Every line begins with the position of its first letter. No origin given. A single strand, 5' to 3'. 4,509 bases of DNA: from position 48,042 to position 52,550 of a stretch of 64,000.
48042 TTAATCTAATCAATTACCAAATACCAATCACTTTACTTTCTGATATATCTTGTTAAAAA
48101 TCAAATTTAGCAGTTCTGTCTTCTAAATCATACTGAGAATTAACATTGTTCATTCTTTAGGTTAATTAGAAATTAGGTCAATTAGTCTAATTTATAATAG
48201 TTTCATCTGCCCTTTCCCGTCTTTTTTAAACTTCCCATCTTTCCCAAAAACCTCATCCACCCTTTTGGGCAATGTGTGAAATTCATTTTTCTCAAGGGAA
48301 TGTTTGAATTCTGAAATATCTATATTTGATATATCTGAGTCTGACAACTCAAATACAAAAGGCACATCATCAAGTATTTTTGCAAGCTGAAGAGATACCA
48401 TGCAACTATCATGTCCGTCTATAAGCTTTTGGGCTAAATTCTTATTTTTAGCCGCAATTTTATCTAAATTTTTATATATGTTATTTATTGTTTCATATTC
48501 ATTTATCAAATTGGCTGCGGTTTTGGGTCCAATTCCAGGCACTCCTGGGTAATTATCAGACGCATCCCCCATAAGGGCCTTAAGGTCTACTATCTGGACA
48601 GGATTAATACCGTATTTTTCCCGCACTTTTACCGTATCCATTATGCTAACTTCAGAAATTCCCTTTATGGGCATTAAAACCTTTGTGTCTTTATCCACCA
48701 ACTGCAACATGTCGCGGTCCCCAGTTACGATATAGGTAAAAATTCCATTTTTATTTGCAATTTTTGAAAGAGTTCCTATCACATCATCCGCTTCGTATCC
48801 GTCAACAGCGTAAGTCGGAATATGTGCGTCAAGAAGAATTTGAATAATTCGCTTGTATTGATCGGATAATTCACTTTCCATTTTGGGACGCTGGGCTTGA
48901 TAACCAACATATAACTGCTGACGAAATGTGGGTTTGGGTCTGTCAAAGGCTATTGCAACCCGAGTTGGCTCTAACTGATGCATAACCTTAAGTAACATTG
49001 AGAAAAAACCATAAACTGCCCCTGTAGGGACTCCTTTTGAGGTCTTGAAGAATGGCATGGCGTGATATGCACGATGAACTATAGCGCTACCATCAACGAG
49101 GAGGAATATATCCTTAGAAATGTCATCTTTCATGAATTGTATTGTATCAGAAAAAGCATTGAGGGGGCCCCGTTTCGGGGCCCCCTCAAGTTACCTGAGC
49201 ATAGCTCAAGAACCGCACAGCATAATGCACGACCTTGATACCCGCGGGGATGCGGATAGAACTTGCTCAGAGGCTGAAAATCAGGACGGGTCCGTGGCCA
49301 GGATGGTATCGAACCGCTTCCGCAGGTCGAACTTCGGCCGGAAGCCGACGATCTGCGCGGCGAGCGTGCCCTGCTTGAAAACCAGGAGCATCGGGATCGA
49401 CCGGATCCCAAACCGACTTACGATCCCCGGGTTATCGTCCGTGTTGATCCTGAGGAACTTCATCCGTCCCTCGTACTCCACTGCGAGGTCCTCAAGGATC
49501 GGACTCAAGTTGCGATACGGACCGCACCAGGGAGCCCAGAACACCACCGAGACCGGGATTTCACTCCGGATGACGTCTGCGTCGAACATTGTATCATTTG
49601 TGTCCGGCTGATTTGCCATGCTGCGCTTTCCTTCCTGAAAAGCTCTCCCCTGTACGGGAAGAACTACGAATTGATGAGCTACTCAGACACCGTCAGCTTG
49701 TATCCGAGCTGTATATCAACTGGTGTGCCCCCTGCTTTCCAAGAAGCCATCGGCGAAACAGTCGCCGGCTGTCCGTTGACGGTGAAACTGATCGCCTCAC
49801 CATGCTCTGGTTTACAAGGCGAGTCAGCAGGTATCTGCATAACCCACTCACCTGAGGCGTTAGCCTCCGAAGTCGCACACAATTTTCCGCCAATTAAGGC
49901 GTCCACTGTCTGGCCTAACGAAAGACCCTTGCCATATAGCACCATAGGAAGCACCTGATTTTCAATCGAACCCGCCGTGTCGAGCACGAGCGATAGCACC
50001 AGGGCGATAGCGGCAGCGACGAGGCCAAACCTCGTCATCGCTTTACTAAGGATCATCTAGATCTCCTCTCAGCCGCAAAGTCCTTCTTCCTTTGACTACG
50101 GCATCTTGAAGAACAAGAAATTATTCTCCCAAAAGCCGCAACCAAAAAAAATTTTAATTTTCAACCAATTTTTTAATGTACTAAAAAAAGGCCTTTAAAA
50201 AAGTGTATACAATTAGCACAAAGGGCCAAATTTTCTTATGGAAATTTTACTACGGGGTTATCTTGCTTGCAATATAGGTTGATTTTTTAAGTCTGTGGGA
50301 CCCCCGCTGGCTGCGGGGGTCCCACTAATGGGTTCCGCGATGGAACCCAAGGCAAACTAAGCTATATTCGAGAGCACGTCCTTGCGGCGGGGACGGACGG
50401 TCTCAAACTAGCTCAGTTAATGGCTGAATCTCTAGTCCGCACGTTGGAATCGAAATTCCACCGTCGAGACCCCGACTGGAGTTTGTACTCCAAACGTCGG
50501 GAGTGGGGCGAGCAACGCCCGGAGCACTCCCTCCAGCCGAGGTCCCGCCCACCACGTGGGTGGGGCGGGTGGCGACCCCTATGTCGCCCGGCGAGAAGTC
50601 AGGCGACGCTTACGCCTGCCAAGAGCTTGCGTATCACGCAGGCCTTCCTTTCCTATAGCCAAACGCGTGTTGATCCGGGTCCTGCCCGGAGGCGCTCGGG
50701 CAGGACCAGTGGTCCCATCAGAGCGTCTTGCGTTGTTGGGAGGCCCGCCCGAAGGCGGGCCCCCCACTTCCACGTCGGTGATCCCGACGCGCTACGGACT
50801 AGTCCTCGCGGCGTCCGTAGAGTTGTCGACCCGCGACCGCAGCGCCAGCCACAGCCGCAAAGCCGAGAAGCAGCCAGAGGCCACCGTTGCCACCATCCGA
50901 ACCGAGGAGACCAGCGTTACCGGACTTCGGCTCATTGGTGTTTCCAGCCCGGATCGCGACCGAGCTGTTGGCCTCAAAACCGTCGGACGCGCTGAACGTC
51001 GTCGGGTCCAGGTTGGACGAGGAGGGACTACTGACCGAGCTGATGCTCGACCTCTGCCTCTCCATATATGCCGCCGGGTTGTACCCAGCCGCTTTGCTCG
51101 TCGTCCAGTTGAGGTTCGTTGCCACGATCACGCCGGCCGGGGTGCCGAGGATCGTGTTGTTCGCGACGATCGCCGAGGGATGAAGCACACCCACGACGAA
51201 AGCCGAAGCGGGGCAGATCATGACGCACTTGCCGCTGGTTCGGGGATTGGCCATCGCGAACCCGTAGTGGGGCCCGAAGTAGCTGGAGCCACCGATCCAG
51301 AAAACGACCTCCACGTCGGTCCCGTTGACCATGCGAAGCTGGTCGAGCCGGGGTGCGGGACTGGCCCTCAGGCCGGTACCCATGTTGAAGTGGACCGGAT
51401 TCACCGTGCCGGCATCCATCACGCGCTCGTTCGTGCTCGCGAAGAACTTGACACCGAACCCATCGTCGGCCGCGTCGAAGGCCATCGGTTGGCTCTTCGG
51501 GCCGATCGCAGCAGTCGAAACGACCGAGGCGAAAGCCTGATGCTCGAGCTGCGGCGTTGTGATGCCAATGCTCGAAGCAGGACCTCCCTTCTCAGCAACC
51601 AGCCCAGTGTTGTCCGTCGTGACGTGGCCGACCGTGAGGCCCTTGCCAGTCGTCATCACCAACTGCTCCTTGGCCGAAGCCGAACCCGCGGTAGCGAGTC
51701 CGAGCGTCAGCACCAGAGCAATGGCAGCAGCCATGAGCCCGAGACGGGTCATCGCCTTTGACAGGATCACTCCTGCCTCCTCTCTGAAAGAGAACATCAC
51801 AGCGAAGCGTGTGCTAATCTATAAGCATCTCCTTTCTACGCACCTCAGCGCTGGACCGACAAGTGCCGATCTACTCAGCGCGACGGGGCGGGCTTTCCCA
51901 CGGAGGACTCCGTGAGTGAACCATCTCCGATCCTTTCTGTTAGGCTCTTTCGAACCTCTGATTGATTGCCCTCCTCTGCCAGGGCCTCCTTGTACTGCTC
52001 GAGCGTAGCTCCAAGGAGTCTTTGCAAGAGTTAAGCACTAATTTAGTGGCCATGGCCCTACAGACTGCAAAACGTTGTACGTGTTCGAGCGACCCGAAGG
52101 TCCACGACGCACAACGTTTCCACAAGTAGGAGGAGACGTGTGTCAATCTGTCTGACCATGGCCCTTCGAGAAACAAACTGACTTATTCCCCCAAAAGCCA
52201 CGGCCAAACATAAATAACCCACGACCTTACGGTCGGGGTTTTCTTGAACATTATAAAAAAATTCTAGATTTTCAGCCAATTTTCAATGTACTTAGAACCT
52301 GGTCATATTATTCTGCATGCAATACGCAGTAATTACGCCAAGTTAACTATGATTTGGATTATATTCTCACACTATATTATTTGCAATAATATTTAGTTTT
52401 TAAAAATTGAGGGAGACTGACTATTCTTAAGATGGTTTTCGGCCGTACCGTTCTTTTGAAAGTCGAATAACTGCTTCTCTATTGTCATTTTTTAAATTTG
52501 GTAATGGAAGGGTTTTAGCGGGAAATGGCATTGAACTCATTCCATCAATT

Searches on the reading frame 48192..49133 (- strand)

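Call 83: search_protein_families(library=pfam, proteins=[window:48192-49133:-], max_evalue=0.01)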
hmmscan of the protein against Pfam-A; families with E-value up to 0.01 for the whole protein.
window:48192-49133:- (313 aa): 3 families
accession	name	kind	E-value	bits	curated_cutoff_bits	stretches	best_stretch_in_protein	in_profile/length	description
PF02739.22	5_3_exonuc_N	-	7.4e-54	182.3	34.3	1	10-175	2-164/164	5'-3' exonuclease, N-terminal resolvase-like domain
PF01367.25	5_3_exonuc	-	1.8e-30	105.7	40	1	176-272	1-95/97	5'-3' exonuclease, C-terminal SAM fold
PF14520.12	HHH_5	-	0.00053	20.8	27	1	198-221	7-31/57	Helix-hairpin-helix domain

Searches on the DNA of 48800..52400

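Call 84: search_rna_families(source=window, start=48800, end=52400, threshold=evalue, max_evalue=0.1)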
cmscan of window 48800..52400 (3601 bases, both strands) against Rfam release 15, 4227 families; matches with E-value up to 0.1: 0.
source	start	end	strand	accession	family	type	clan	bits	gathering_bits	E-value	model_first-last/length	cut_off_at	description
